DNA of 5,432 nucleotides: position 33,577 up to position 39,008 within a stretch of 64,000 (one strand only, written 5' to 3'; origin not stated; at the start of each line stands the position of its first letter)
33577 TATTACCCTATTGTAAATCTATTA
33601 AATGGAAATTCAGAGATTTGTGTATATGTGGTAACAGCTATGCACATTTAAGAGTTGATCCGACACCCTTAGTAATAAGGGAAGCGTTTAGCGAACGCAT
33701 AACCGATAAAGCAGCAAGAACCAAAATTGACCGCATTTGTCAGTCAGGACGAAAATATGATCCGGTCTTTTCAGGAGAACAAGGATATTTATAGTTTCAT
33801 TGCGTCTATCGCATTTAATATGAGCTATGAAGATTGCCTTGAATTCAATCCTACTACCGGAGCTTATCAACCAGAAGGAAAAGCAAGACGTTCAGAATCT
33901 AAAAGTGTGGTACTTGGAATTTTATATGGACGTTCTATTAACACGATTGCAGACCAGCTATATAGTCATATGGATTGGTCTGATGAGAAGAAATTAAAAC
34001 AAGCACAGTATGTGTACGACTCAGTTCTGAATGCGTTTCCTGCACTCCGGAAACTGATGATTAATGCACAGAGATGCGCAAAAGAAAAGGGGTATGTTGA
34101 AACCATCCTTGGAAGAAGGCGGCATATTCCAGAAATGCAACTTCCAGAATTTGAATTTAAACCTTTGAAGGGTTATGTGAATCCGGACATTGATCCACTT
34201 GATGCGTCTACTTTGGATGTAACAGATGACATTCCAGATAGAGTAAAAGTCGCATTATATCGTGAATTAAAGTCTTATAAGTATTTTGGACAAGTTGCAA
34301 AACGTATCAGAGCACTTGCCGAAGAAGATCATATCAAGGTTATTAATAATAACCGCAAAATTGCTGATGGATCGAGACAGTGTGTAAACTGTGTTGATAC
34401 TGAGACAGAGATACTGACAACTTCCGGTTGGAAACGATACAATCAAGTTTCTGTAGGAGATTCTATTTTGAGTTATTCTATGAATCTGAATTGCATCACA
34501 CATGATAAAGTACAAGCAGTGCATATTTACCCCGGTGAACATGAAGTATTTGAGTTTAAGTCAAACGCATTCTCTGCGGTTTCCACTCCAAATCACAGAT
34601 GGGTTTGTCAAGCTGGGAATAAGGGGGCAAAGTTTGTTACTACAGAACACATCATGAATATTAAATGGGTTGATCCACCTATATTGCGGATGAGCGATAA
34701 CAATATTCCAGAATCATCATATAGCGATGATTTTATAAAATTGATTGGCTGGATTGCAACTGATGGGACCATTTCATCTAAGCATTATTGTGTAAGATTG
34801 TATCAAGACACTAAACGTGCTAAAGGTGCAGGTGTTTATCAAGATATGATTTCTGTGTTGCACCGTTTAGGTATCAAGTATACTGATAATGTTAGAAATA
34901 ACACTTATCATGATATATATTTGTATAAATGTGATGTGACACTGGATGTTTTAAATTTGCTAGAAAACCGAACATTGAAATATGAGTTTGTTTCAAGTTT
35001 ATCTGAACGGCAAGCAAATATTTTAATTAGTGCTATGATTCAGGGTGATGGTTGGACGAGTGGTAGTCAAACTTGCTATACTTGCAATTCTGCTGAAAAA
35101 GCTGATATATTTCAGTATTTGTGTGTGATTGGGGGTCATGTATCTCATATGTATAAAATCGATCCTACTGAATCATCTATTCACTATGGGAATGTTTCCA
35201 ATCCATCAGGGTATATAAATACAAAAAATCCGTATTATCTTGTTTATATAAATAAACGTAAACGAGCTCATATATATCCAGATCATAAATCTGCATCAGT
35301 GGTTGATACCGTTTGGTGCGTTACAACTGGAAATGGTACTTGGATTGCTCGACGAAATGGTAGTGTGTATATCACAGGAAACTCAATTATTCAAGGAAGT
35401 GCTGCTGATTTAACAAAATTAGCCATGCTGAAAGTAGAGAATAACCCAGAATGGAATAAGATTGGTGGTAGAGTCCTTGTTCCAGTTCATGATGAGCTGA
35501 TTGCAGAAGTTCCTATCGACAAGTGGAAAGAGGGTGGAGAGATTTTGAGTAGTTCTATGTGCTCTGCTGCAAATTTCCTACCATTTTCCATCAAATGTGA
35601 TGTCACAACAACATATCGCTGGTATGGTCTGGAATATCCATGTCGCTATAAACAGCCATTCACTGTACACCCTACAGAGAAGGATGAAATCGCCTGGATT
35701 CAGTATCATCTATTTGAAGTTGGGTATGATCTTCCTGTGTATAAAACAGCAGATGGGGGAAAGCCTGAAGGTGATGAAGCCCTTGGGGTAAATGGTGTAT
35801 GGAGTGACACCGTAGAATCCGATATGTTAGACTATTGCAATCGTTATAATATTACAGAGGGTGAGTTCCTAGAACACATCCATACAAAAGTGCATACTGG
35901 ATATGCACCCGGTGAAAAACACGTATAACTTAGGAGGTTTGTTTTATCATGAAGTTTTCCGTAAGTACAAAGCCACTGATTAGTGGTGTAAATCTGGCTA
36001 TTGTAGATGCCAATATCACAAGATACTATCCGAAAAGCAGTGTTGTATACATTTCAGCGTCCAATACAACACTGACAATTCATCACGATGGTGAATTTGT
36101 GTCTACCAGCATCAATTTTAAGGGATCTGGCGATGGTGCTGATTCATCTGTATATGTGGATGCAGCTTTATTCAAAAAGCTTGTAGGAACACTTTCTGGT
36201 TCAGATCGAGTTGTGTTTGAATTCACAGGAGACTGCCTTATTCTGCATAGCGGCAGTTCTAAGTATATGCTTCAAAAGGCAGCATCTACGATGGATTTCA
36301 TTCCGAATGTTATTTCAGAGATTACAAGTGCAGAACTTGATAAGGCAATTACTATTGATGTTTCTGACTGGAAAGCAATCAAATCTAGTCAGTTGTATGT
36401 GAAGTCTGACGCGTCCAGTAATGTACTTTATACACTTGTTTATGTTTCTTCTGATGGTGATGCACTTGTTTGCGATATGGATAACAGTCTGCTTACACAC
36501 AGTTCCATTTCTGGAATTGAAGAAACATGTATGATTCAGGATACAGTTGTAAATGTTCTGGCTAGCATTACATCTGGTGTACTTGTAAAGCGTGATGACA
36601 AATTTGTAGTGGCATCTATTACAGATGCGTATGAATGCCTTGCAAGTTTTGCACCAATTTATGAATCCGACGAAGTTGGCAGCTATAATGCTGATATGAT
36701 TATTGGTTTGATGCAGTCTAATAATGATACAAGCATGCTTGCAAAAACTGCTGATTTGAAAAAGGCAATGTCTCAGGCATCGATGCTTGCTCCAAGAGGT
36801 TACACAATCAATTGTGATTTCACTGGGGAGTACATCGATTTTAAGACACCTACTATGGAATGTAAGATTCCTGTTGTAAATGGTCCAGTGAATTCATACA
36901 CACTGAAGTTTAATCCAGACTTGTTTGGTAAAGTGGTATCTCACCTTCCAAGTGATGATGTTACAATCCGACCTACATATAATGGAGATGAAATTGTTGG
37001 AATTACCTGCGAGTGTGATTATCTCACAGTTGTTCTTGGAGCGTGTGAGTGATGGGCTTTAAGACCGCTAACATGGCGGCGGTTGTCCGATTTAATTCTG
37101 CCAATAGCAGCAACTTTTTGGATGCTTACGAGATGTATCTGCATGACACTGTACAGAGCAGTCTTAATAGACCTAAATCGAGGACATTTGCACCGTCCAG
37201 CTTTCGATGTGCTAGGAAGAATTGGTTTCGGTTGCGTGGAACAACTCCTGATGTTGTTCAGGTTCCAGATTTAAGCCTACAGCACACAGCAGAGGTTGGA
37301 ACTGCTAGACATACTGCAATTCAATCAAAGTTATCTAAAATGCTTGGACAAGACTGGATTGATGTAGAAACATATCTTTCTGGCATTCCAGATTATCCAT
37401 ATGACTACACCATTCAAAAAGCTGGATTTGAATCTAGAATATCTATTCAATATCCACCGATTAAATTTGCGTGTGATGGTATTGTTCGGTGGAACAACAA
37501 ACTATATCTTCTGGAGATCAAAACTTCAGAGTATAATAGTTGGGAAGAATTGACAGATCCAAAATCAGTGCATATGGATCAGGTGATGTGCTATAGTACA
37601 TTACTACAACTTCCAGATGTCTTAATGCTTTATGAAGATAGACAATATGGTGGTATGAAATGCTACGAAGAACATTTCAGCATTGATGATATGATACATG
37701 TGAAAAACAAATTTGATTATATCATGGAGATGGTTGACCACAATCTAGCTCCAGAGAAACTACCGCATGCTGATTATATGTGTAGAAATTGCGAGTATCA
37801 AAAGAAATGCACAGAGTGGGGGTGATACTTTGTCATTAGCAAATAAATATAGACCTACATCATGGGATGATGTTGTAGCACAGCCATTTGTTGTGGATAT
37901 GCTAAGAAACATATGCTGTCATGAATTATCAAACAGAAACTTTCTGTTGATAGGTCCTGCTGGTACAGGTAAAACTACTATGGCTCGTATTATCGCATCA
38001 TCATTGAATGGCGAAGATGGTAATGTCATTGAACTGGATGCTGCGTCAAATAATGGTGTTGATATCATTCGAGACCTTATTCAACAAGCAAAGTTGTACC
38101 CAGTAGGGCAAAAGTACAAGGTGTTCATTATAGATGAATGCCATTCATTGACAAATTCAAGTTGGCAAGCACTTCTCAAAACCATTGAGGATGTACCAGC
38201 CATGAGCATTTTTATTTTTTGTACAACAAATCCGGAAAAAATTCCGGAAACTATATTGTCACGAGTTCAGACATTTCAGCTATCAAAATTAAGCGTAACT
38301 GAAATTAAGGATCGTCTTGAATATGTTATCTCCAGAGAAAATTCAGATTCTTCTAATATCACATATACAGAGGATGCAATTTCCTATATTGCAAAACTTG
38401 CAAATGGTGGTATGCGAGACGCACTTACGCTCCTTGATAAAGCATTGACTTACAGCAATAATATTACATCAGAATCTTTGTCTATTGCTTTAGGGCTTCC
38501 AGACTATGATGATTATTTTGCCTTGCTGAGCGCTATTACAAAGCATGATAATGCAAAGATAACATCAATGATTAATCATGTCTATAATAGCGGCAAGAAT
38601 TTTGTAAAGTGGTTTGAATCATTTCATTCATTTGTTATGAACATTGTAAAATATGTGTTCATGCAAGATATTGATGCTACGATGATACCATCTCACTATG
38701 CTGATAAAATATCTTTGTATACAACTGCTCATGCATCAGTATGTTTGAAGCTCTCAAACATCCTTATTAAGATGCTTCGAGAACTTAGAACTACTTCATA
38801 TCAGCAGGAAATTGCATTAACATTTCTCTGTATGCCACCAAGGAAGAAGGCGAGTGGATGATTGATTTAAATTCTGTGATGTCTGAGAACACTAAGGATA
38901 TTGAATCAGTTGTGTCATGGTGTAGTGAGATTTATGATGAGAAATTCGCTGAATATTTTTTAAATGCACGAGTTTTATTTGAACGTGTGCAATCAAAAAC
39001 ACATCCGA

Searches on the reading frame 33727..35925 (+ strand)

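Call 10: search_protein_families(library=phrogs, proteins=[window:33727-35925:+], max_evalue=0.00001)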
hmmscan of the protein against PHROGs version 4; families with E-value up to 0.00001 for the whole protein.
window:33727-35925:+ (733 aa): 5 families
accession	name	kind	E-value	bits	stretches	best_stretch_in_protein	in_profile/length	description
phrog_17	-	DNA, RNA and nucleotide metabolism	1.8e-38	133.2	2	3-138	1022-1140/1445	DNA polymerase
phrog_2573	-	DNA, RNA and nucleotide metabolism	7.6e-17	62.5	1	2-138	32-170/336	DNA polymerase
phrog_5995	-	DNA, RNA and nucleotide metabolism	2.8e-16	60.8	2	543-604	76-137/236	DNA polymerase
phrog_10285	-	DNA, RNA and nucleotide metabolism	2.4e-12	47.6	0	3-133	71-204/321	DNA polymerase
phrog_32482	-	other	9.6e-08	32.1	1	219-553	73-406/589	PhoH-like phosphate starvation-inducible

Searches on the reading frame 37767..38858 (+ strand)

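Call 50: search_protein_families(library=pfam, proteins=[window:37767-38858:+], max_evalue=0.001)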
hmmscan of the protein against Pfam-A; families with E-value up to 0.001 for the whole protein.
window:37767-38858:+ (364 aa): 22 families
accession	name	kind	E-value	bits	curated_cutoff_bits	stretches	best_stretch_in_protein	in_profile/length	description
PF13177.12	DNA_pol3_delta2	-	6.4e-22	78.7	27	1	95-175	80-160/161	DNA polymerase III, delta subunit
PF00004.35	AAA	-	2.3e-15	57.7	21.2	1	60-170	2-126/131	ATPase family associated with various cellular activities (AAA)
PF22608.2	DNAX_ATPase_lid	-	1.4e-10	41.2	27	1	180-231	2-48/49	DNA polymerase III clamp loader subunit, ATPase lid domain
PF04851.21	ResIII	-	1.9e-07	31.6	22.5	0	106-141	115-151/164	Type III restriction enzyme, res subunit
PF05496.18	RuvB_N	-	2.4e-07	31.1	27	1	29-143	2-111/159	Holliday junction DNA helicase RuvB P-loop domain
PF13401.12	AAA_22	-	6.1e-07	30.2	27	1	57-108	6-58/130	AAA domain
PF13173.12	AAA_14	-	8.6e-07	29.5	27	1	56-180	2-128/129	AAA domain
PF13604.12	AAA_30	-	1.5e-06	28.5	27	1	57-144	19-116/191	AAA domain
PF13191.12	AAA_16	-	2.4e-06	28.6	32.6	1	54-95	24-63/167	AAA ATPase domain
PF20720.3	nSTAND3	-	1e-05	25.7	27.2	1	54-143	14-98/155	Novel STAND NTPase 3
PF07728.20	AAA_5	-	1.9e-05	25.1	22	1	58-140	1-89/139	AAA domain (dynein-related subfamily)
PF12169.13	DNA_pol3_gamma3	-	3.2e-05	24.2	24.4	0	241-342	9-112/143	DNA polymerase III subunits gamma and tau domain III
PF00270.35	DEAD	-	5.3e-05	23.4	26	0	109-156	113-161/167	DEAD/DEAH box helicase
PF05872.18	HerA_C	-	5.4e-05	22.5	22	0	119-167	260-313/502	Helicase HerA-like C-terminal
PF13245.12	AAA_19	-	7.9e-05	23.3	25.1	0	52-82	7-37/134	AAA domain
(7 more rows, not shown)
